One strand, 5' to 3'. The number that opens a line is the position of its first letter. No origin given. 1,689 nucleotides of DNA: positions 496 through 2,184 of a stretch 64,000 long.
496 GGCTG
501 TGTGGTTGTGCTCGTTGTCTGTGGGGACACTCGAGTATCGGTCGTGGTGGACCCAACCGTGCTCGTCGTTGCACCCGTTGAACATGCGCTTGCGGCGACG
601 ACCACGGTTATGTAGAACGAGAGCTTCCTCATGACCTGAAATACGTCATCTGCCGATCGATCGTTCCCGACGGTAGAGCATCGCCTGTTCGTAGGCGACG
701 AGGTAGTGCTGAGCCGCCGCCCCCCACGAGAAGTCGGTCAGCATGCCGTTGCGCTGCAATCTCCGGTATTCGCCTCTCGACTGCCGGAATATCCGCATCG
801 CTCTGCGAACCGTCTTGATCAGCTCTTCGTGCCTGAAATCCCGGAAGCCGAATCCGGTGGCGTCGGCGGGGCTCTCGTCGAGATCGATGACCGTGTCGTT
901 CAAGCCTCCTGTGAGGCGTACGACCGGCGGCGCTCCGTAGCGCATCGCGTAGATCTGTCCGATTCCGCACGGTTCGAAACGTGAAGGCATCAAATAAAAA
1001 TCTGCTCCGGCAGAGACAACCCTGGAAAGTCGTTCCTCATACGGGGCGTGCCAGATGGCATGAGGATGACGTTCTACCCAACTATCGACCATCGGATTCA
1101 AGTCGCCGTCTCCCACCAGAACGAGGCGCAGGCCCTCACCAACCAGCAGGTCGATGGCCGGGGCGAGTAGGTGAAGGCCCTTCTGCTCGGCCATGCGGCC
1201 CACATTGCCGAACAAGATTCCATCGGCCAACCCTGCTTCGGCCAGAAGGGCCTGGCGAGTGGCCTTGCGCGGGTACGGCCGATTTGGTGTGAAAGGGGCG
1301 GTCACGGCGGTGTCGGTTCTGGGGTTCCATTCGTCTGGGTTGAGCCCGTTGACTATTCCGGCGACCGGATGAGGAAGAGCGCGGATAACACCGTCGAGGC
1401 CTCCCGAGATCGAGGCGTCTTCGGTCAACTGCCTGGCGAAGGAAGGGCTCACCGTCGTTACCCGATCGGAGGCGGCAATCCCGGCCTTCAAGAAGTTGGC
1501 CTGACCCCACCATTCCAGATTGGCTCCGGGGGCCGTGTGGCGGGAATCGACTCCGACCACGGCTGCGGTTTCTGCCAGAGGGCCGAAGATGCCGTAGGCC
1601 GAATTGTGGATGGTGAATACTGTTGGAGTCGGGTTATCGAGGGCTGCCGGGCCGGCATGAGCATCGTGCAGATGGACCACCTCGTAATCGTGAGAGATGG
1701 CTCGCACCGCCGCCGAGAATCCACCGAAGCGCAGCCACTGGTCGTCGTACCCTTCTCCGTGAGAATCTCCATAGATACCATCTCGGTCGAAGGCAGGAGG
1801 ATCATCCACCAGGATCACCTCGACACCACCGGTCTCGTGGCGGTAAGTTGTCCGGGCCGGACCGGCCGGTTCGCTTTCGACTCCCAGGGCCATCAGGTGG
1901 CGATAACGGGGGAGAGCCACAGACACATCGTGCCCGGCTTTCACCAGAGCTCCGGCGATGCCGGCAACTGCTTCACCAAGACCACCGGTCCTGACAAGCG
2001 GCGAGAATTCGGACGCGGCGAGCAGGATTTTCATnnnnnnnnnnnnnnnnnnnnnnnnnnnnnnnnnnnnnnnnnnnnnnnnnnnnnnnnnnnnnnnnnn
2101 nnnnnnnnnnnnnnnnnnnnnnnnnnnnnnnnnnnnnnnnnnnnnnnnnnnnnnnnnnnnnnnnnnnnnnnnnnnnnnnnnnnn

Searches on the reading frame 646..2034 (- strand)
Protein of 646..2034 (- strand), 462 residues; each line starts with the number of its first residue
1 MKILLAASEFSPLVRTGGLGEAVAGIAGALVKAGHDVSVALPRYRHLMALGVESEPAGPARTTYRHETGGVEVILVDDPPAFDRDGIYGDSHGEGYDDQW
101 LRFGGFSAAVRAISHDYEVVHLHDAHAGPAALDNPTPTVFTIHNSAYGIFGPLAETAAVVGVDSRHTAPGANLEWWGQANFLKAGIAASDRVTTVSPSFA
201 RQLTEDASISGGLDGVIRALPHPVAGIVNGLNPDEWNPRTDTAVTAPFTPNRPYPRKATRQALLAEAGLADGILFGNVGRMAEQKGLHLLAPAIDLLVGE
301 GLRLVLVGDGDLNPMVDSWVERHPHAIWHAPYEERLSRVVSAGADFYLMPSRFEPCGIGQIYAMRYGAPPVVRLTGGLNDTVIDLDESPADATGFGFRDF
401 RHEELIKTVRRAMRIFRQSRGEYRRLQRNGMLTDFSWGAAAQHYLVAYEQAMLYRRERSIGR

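Call 53: search_protein_families(library=pfam, proteins=[window:646-2034:-], max_evalue=0.00001)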
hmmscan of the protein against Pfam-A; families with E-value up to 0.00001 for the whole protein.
window:646-2034:- (462 aa): 5 families
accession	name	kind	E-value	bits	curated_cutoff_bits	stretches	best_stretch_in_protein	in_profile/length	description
PF08323.17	Glyco_transf_5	-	5.2e-47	161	22.7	1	2-218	1-238/239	Starch synthase catalytic domain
PF13439.12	Glyco_transf_4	-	1.8e-12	48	28.5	1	17-205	2-150/170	Glycosyltransferase Family 4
PF00534.26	Glycos_transf_1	-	1e-11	45.2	26.4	1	273-414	16-157/172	Glycosyl transferases group 1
PF13692.12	Glyco_trans_1_4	-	1.6e-11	45.1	27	1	275-385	4-118/142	Glycosyl transferases group 1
PF13579.12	Glyco_trans_4_4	-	1.3e-09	39.1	29.7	1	17-205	1-144/158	Glycosyl transferase 4-like domain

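Call 60: find_encoding_contigs(protein=window:646-2034:-, flank=10000, max_places=2)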
Protein window:646-2034:- (462 aa): 5 contigs read that carry it; 2 places shown.
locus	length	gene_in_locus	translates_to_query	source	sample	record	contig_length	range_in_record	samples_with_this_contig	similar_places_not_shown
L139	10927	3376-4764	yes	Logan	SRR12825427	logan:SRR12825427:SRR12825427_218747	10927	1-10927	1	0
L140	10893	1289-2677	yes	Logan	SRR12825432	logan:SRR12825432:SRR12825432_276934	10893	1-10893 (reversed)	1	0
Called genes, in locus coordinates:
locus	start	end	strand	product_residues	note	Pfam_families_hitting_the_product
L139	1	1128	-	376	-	?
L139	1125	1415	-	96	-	PF02686:GatC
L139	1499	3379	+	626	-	PF03065:Glyco_hydro_57, PF09094:AmyA-A_glucT_m, PF09095:AmyA-gluTrfs_C (faint)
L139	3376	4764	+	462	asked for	PF08323:Glyco_transf_5, PF13439:Glyco_transf_4, PF13579:Glyco_trans_4_4, PF00534:Glycos_transf_1, PF13692:Glyco_trans_1_4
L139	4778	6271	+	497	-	-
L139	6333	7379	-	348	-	PF01546:Peptidase_M20, PF07687:M20_dimer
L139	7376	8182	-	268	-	PF14805:THDPS_N_2, PF00132:Hexapep (weak), PF14602:Hexapep_2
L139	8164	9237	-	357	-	PF00155:Aminotran_1_2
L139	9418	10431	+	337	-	PF01926:MMR_HSR1, PF02421:FeoB_N, PF02824:TGS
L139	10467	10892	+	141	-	-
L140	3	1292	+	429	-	?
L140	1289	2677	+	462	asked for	PF08323:Glyco_transf_5, PF13439:Glyco_transf_4, PF13579:Glyco_trans_4_4, PF00534:Glycos_transf_1, PF13692:Glyco_trans_1_4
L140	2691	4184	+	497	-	-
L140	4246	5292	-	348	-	PF01546:Peptidase_M20, PF07687:M20_dimer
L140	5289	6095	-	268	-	PF14805:THDPS_N_2, PF00132:Hexapep (weak), PF14602:Hexapep_2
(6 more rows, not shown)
